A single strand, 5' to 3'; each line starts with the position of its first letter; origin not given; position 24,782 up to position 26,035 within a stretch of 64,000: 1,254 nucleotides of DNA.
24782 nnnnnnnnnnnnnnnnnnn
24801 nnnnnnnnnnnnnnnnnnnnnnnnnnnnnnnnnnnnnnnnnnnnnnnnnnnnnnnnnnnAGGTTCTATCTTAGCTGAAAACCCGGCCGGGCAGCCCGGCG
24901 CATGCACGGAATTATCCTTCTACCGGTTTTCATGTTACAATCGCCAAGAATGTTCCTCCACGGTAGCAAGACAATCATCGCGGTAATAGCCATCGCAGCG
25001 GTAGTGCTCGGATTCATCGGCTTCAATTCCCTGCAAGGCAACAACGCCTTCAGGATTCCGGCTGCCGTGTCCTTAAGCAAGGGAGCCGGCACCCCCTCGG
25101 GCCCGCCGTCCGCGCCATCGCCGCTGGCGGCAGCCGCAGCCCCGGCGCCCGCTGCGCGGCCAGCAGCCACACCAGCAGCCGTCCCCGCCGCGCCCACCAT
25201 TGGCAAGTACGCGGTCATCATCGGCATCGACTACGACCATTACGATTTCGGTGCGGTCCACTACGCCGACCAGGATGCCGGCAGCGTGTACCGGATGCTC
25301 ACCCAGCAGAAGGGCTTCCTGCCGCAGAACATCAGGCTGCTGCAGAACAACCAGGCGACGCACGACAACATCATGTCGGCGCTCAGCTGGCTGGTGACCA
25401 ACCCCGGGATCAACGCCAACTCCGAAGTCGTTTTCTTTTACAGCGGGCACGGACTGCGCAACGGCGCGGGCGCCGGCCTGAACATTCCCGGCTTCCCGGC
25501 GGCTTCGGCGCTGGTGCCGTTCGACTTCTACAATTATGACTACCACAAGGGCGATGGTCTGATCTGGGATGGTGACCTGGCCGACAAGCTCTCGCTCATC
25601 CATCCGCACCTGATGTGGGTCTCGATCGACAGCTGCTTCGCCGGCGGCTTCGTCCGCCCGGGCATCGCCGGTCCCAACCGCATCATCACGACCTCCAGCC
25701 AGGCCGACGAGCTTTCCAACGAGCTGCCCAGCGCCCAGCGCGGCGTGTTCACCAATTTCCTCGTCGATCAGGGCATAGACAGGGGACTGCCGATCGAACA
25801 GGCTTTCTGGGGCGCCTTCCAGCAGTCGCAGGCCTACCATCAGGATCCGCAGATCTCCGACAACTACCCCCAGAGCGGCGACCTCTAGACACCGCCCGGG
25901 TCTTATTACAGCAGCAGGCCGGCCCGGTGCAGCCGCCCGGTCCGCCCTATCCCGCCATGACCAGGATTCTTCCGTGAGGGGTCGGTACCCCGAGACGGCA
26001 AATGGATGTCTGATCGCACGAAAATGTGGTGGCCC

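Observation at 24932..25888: Membrane-anchored caspase-like (C14) protease in the queuosine/sec locus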

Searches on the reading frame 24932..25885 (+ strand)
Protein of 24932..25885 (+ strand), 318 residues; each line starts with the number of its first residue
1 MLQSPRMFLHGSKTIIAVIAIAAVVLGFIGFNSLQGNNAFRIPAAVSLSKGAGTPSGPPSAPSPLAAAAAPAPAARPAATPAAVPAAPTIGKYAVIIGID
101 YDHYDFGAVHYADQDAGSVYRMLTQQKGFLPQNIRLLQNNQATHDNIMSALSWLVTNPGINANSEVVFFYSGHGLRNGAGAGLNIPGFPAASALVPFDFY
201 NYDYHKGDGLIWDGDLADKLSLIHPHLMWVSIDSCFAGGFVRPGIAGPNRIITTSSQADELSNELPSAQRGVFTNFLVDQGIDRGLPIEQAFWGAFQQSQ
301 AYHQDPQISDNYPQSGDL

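Call 3: search_protein_families(library=pfam, proteins=[window:24932-25885:+], max_evalue=1)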
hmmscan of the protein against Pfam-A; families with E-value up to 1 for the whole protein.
window:24932-25885:+ (318 aa): 3 families
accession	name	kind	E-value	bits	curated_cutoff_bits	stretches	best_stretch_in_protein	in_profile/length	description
PF00656.27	Peptidase_C14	-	8.4e-10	39.2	21.4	1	92-292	2-204/233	Caspase domain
PF04625.18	DEC-1_N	-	0.026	14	29.2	1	60-119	116-162/403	DEC-1 protein, N-terminal region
PF01650.23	Peptidase_C13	-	0.17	11.9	22.8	0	228-262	153-187/258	Peptidase C13 family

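Call 4: search_protein_families(library=ncbifam, proteins=[window:24932-25885:+], max_evalue=1)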
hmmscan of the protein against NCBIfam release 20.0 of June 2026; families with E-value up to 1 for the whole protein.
window:24932-25885:+ (318 aa): 2 families
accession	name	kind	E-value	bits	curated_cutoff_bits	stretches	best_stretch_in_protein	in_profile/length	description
NF047832.1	caspase_w_EACC1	subfamily_domain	1.5e-08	34.4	140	2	93-178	2-85/211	caspase, EACC1-associated type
NF004173.0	PRK05641.1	equivalog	0.056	14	199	0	51-93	57-95/153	putative acetyl-CoA carboxylase biotin carboxyl carrier protein subunit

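Call 5: search_solved_structures(query=window:24932-25885:+, max_evalue=1, show_alignments=3)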
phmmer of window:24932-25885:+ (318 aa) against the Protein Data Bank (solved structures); distinct sequences matched with E-value up to 1: 10.
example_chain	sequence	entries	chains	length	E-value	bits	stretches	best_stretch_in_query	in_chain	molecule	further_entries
6w8s_A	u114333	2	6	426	4.3e-06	29.3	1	92-277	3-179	Metacaspase-4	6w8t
7qp0_A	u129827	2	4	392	0.00027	23.5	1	92-177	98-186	Metacaspase-1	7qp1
9hd7_R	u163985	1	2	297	0.068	15.5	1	35-110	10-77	Chlorophyll a-b binding protein, chloroplastic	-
9gbi_E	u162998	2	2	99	0.092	15.1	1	54-125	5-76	Photosystem I reaction center subunit IV B, chloroplastic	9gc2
8a53_A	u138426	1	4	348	0.094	15.1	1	92-264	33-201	Metacaspase-9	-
9n3d_A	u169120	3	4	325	0.15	14.4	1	92-218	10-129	Metacaspase-9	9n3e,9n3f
2wsc_E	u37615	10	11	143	0.29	13.5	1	21-125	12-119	PHOTOSYSTEM I REACTION CENTER SUBUNIT IV A, CHLOROPLASTIC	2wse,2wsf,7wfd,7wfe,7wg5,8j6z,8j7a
4afr_A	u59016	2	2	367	0.43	12.9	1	138-176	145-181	METACASPASE | METACASPASE MCA2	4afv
4afp_A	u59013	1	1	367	0.44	12.9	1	138-176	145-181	METACASPASE MCA2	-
4af8_A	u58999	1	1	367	0.5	12.7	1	138-176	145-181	METACASPASE MCA2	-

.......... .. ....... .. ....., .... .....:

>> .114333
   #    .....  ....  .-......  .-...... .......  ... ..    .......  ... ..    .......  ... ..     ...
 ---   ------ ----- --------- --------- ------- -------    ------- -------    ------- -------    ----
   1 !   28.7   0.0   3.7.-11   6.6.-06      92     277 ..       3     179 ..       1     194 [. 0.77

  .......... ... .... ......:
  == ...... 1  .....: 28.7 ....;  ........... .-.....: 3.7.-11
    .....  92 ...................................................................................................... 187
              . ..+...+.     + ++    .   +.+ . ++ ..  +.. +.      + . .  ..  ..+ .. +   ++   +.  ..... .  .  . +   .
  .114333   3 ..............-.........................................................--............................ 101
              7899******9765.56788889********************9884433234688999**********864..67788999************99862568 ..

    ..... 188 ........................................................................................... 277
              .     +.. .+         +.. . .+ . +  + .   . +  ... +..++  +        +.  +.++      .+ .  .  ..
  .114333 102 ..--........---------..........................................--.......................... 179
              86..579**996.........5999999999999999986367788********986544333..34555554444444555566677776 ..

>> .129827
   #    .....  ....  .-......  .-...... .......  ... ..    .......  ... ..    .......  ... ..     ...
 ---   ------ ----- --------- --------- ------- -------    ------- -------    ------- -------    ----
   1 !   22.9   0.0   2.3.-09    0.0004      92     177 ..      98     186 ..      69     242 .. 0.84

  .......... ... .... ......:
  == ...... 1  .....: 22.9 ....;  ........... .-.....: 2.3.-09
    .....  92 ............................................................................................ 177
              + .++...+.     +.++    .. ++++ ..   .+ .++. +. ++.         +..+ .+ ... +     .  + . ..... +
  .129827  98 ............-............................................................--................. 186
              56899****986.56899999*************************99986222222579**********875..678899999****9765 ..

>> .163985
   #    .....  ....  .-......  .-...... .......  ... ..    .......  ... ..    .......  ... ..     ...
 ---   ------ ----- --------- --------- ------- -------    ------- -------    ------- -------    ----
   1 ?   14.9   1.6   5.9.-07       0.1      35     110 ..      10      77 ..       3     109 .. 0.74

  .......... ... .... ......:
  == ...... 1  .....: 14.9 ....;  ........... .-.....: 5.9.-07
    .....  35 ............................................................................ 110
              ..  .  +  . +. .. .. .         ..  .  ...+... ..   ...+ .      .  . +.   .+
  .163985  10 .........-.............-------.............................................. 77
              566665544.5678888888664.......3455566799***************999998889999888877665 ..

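Call 6: find_homologous_proteins(query=window:24932-25885:+)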
Query window:24932-25885:+ (318 aa): 38 proteins with E <= 0.001 among 8000 candidates.
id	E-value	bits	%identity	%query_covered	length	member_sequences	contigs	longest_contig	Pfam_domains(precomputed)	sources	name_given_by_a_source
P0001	4.0e-205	698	98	98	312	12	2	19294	PF28542.1,PF00656.28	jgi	jgi:hypothetical protein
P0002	1.5e-160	552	78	100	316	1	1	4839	PF00656.28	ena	-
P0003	3.0e-100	354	53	100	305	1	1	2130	PF00656.28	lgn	-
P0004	5.9e-97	343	60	81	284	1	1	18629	PF00656.28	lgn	-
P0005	2.2e-96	341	59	81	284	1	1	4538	PF00656.28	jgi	jgi:hypothetical protein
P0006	1.7e-95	338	63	76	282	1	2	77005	PF00656.28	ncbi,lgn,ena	-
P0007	1.9e-94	335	62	72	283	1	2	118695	PF00656.28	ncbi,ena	-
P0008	3.0e-93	331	53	98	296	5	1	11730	PF00656.28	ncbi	-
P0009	3.8e-92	327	53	96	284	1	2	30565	PF00656.28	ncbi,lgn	-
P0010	3.3e-91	324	58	71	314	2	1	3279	PF00656.28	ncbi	-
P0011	1.2e-89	319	52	96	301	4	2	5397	PF00656.28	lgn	-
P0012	8.8e-86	306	59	76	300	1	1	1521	PF00656.28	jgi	-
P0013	1.8e-85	305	56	80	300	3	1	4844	PF00656.28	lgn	-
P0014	1.1e-84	303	55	81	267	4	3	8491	PF00656.28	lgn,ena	-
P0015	1.1e-84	302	55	70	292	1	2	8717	PF00656.28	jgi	jgi:hypothetical protein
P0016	2.1e-84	302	56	78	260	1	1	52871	PF00656.28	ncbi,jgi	ncbi:MAG: caspase family protein [Thermoleophilia bacterium]|jgi:hypothetical protein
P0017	3.5e-84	301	51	86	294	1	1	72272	PF00656.28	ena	-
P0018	5.1e-83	297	46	97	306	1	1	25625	PF00656.28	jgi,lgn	jgi:hypothetical protein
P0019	2.2e-82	295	54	78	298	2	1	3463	PF00656.28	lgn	-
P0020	9.4e-82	293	56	74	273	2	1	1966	PF00656.28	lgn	-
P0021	7.6e-81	290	48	98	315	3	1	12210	PF00656.28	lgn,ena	-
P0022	6.4e-80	287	55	74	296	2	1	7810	PF00656.28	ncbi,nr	ncbi:MAG: caspase family protein [Thermoleophilia bacterium]|nr:caspase family protein [Thermoleophi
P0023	8.1e-80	286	47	98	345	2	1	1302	PF00656.28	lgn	-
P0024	2.0e-79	285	47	98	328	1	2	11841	PF00656.28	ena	-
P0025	2.4e-79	285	53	81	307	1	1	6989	PF00656.28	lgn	-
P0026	2.2e-77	278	54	73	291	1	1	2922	PF00656.28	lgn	-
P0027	5.9e-77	277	52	76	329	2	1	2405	PF00656.28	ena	-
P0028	2.2e-76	275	52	78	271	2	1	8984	PF00656.28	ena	-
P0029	3.8e-76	274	54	74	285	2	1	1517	PF00656.28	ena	-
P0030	7.1e-76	273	50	80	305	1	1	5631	PF00656.28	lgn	-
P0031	4.3e-75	271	53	73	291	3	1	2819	PF00656.28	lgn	-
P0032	4.3e-75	271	50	78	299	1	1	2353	PF00656.28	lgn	-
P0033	7.3e-75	270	45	95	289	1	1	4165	PF00656.28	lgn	-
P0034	7.4e-75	270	45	95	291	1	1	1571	PF00656.28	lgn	-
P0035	7.4e-17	80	29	82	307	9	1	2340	PF00656.28,PF01650.24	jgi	jgi:hypothetical protein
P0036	1.4e-16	79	32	69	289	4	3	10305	PF00656.28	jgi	jgi:hypothetical protein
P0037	8.4e-9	53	32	68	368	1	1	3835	PF00656.28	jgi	jgi:hypothetical protein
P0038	2.1e-7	49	29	71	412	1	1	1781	PF00656.28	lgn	-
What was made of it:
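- On Peptidase family C14 (Pfam PF00656, caspase domain): All 38 homologues carry PF00656 (call 6).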

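Call 7: find_encoding_contigs(protein=P0001, flank=10000, max_places=3)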
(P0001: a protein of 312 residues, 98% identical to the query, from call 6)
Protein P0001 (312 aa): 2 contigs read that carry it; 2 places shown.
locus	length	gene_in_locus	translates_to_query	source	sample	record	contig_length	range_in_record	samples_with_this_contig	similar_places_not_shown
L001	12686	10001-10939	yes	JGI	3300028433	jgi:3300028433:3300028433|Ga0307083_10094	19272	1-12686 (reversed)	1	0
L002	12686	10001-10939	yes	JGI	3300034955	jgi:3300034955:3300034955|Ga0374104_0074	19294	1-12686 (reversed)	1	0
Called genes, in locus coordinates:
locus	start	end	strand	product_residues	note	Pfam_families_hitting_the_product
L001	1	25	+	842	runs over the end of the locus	PF00672:HAMP, PF00512:HisKA, PF02518:HATPase_c, PF00072:Response_reg, PF00990:GGDEF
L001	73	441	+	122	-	PF00072:Response_reg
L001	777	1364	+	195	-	-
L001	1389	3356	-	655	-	PF00672:HAMP, PF00990:GGDEF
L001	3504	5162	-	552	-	PF03109:ABC1, PF01636:APH (faint), PF00069:Pkinase (weak), PF27536:UbiB_helical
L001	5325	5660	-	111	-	-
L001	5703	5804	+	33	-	-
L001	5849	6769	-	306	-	PF07549:Sec_GG, PF02355:SecD_SecF_C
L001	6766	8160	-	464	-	PF21760:SecD_1st, PF22599:SecDF_P1_head, PF03176:MMPL (weak), PF02355:SecD_SecF_C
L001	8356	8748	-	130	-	PF02699:YajC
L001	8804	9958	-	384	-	PF01702:TGT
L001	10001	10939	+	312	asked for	PF28542:DUF8434 (weak), PF00656:Peptidase_C14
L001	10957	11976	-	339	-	PF02547:Queuosine_synth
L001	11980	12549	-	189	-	PF02677:QueH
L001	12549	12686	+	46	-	?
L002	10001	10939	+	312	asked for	PF28542:DUF8434 (weak), PF00656:Peptidase_C14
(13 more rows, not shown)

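Call 8: find_encoding_contigs(protein=P0006, flank=10000, max_places=3)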
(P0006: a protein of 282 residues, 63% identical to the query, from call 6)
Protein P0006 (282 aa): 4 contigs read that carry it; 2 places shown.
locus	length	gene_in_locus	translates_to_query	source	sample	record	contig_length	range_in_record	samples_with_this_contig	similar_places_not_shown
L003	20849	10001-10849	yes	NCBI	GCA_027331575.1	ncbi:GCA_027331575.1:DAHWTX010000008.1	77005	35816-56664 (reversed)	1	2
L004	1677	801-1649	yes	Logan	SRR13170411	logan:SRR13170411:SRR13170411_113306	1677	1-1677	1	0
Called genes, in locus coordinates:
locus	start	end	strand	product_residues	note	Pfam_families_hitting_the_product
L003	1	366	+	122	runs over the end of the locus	PF00072:Response_reg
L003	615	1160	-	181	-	-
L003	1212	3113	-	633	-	PF00672:HAMP, PF00990:GGDEF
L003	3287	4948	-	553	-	PF03109:ABC1, PF01636:APH (faint), PF00069:Pkinase, PF27536:UbiB_helical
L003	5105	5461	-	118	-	-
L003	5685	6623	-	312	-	PF07549:Sec_GG, PF02355:SecD_SecF_C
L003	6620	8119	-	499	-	PF21760:SecD_1st, PF22599:SecDF_P1_head, PF03176:MMPL (weak), PF02355:SecD_SecF_C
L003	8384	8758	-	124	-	PF02699:YajC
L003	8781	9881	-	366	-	PF01702:TGT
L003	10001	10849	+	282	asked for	PF00656:Peptidase_C14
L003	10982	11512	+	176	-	PF06210:DUF1003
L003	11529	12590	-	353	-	PF02547:Queuosine_synth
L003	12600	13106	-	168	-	PF02677:QueH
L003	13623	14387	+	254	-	PF11258:DUF3048, PF17479:DUF3048_C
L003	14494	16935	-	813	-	PF03176:MMPL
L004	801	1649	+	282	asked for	PF00656:Peptidase_C14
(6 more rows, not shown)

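Call 9: find_encoding_contigs(protein=P0007, flank=10000, max_places=3)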
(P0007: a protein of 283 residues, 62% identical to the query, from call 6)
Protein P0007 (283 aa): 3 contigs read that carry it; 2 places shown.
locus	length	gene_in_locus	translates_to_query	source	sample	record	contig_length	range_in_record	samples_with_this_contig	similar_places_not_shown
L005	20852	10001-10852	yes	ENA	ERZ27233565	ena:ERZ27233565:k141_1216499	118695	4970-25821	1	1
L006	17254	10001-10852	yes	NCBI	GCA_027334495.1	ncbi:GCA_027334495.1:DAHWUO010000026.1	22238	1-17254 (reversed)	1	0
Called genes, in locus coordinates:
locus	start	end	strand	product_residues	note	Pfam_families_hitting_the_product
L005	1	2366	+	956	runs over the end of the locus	PF00672:HAMP, PF00512:HisKA, PF02518:HATPase_c, PF00072:Response_reg, PF00990:GGDEF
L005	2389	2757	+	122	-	PF00072:Response_reg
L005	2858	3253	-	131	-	PF00072:Response_reg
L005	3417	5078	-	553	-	PF03109:ABC1, PF00069:Pkinase, PF01636:APH (weak), PF27536:UbiB_helical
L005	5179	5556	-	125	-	-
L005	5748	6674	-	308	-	PF07549:Sec_GG, PF02355:SecD_SecF_C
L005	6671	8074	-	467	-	PF21760:SecD_1st, PF22599:SecDF_P1_head, PF02355:SecD_SecF_C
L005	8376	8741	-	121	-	PF02699:YajC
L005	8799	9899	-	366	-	PF01702:TGT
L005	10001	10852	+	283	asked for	PF00656:Peptidase_C14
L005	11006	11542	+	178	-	PF06210:DUF1003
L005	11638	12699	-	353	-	PF02547:Queuosine_synth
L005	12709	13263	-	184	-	PF02677:QueH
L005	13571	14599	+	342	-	PF11258:DUF3048, PF17479:DUF3048_C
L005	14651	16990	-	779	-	PF03176:MMPL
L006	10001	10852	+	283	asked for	PF00656:Peptidase_C14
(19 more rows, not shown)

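Call 11: find_encoding_contigs(protein=P0017, flank=8000, max_places=2)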
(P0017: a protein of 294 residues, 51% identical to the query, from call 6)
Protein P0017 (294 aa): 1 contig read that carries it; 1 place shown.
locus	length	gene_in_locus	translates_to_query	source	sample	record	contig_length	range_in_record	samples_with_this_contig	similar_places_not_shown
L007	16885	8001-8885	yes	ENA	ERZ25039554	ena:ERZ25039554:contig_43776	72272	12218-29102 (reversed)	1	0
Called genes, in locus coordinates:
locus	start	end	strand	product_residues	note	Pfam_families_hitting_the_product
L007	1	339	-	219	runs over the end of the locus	PF00582:Usp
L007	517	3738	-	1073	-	PF03636:Glyco_hydro_65N, PF03632:Glyco_hydro_65m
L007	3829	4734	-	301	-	PF07549:Sec_GG (weak), PF02355:SecD_SecF_C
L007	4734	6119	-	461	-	PF21760:SecD_1st, PF22599:SecDF_P1_head, PF02355:SecD_SecF_C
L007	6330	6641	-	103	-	PF02699:YajC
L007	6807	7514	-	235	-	PF01702:TGT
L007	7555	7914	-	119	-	PF01702:TGT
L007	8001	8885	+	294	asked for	PF00656:Peptidase_C14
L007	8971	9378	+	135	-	PF20660:DUF6812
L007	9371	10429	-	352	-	PF02547:Queuosine_synth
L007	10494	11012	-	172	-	PF02677:QueH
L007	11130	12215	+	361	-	PF11258:DUF3048, PF17479:DUF3048_C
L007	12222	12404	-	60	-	PF05491:WHD_RuvB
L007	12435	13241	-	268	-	PF05496:RuvB_N, PF01078:Mg_chelatase (faint), PF13191:AAA_16 (faint), PF00004:AAA, PF07728:AAA_5, PF13173:AAA_14 (faint), PF17864:AAA_lid_4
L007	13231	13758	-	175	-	PF14520:HHH_5, PF00633:HHH (faint), PF07499:RuvA_C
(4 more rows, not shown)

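Call 12: find_encoding_contigs(protein=P0016, flank=8000, max_places=2)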
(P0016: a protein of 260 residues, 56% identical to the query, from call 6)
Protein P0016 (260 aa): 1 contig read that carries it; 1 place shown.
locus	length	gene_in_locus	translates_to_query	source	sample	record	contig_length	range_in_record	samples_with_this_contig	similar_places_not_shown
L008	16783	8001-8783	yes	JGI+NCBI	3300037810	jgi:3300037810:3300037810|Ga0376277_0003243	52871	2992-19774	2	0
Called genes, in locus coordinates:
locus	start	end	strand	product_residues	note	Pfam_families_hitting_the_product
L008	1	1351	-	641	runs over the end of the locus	PF00672:HAMP, PF00990:GGDEF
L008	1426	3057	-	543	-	PF03109:ABC1, PF01636:APH (faint), PF00069:Pkinase, PF27536:UbiB_helical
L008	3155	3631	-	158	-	PF05597:Phasin (faint)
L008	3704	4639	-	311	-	PF02355:SecD_SecF_C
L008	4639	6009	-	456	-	PF21760:SecD_1st, PF22599:SecDF_P1_head, PF03176:MMPL, PF02355:SecD_SecF_C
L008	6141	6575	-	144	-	PF02699:YajC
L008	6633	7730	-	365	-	PF01702:TGT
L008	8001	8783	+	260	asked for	PF00656:Peptidase_C14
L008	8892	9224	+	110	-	PF20660:DUF6812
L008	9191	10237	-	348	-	PF02547:Queuosine_synth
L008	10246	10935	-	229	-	PF02677:QueH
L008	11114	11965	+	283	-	PF11258:DUF3048, PF17479:DUF3048_C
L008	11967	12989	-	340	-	PF05496:RuvB_N, PF00004:AAA, PF07728:AAA_5, PF17864:AAA_lid_4, PF05491:WHD_RuvB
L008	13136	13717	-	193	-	PF01330:RuvA_N, PF00633:HHH (faint), PF14520:HHH_5, PF07499:RuvA_C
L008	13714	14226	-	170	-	PF02075:RuvC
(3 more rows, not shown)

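Call 13: find_encoding_contigs(protein=P0018, flank=8000, max_places=2)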
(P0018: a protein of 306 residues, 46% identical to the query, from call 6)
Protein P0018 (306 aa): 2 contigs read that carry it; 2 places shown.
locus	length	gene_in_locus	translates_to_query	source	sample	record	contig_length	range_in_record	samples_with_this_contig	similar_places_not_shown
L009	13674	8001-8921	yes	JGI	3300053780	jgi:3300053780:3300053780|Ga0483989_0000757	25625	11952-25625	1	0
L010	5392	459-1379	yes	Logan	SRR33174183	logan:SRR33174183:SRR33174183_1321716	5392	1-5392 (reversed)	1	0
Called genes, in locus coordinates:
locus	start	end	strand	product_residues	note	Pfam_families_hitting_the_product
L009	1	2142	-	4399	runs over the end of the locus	PF20148:DUF6531, PF21708:Glyco_hydro_59_C (faint), PF05593:RHS_repeat (faint), PF00754:F5_F8_type_C, PF22633:F5_F8_type_C_2, PF06439:3keto-disac_hyd, PF25023:TEN_YD-shell (weak), PF06439:3keto-disac_hyd (weak), +1 more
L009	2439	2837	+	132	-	PF00196:GerE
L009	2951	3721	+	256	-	-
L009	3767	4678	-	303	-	PF07549:Sec_GG, PF02355:SecD_SecF_C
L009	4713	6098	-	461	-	PF21760:SecD_1st, PF22599:SecDF_P1_head, PF02355:SecD_SecF_C, PF03176:MMPL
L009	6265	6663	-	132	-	PF02699:YajC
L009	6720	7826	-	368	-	PF01702:TGT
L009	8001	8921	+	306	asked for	PF00656:Peptidase_C14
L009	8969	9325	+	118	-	PF20660:DUF6812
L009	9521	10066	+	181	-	PF06210:DUF1003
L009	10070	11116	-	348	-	PF02547:Queuosine_synth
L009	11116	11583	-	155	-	PF02677:QueH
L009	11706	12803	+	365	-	PF11258:DUF3048, PF17479:DUF3048_C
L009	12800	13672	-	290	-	?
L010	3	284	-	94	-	?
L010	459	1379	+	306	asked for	PF00656:Peptidase_C14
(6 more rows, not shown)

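Call 16: find_related_loci(query=A1, collection=genome_contigs, flank=6000)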
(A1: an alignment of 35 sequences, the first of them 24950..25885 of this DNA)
Query A1 (312 aa) in genome_contigs; peptide patterns used: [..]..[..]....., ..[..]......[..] (x = any residue, [..] = any of these).
174 stretches matched a pattern; 149 encode a relative of the query (tblastn E <= 1e-3); the best 80 are kept; 80 distinct loci.
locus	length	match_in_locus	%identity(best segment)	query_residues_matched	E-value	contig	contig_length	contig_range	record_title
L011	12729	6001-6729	63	66-307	2e-99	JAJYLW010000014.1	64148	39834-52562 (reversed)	MAG: Actinomycetes bacterium isolate DBS2-1.bin96 NODE_740_length_64148_cov_4.102919, whole genome shotgun sequence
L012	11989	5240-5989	61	52-307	2e-97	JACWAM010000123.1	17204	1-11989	MAG: Thermoleophilia bacterium isolate B_ACT_11 k141_466524, whole genome shotgun sequence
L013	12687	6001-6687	62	84-312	4e-94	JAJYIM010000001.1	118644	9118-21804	MAG: Actinomycetes bacterium isolate DBS2-1.bin122 NODE_251_length_118644_cov_2.675895, whole genome shotgun sequence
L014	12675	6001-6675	64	82-307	4e-93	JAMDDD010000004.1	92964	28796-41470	MAG: Actinomycetota bacterium isolate FK_Sedi_B_Bin.151 NODE_414_length_92964_cov_3.49494, whole genome shotgun sequence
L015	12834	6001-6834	53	7-312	3e-90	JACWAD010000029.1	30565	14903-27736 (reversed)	MAG: Thermoleophilia bacterium isolate B_ACT_02 k141_60085, whole genome shotgun sequence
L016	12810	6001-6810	54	50-312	6e-89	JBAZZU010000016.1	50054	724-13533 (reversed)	MAG: Thermoleophilia bacterium isolate SO_2017_GW3_24 scaffold_550_c1_OW296A_2017, whole genome shotgun sequence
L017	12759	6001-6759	56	60-307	7e-88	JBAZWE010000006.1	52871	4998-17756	MAG: Thermoleophilia bacterium isolate SO_2017_GW1_27 NODE_3243_length_52871_cov_0.983202_OW334_2017, whole genome shotg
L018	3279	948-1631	58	86-312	3e-88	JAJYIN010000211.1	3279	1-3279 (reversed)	MAG: Actinomycetes bacterium isolate DBS2-1.bin123 NODE_64329_length_3279_cov_1.514277, whole genome shotgun sequence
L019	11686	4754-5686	48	1-312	1e-84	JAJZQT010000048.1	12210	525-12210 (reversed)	MAG: Actinomycetes bacterium isolate SKS1.bin55 NODE_9268_length_12210_cov_17.076802, whole genome shotgun sequence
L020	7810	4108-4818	55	77-312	1e-83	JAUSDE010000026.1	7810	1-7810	MAG: Thermoleophilia bacterium isolate E14_concoct.bin.89_sub E14_k141_1412447, whole genome shotgun sequence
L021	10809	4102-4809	54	72-307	4e-83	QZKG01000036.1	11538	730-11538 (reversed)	MAG: Gaiellales bacterium isolate SURF_19 Ga0104751_1007653, whole genome shotgun sequence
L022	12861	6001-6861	49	27-312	1e-82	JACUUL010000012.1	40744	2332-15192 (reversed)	MAG: Thermoleophilia bacterium isolate Kmv30 NODE_399_length_40744_cov_25.646440, whole genome shotgun sequence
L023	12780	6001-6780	50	57-312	1e-80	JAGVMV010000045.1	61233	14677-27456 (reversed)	MAG: Thermoleophilia bacterium isolate DeMMO3_11 c_000000007308, whole genome shotgun sequence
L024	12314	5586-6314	53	70-312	4e-80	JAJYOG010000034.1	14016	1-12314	MAG: Actinomycetes bacterium isolate DBS2-5.bin27 NODE_4947_length_14016_cov_6.413565, whole genome shotgun sequence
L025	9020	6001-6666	54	86-306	2e-77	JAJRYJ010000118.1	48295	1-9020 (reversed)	MAG: Actinomycetes bacterium isolate Dive96_bin3.284 k141_4971784, whole genome shotgun sequence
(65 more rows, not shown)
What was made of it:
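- On Orthocaspases (prokaryotic p20-only C14, sensu Klemencic & Funk): Prokaryotic origin is met (call 16).
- The MAG sources are sediment, groundwater and subsurface samples (call 16).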

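Call 22: search_protein_families(library=pfam, proteins=[L009:8969-9325:+, L009:9521-10066:+], max_evalue=0.01)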
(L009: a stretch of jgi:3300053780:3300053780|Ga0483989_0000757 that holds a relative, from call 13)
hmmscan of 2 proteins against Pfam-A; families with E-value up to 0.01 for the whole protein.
L009:8969-9325:+ (118 aa): 1 family
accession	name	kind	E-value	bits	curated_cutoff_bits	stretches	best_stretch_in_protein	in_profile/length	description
PF20660.2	DUF6812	-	5.6e-08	33.1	27.1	1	35-83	2-44/53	Family of unknown function (DUF6812)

L009:9521-10066:+ (181 aa): 1 family
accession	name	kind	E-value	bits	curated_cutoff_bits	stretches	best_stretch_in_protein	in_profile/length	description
PF06210.16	DUF1003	-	2.3e-39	134.1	27.4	1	64-160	2-99/103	Protein of unknown function (DUF1003)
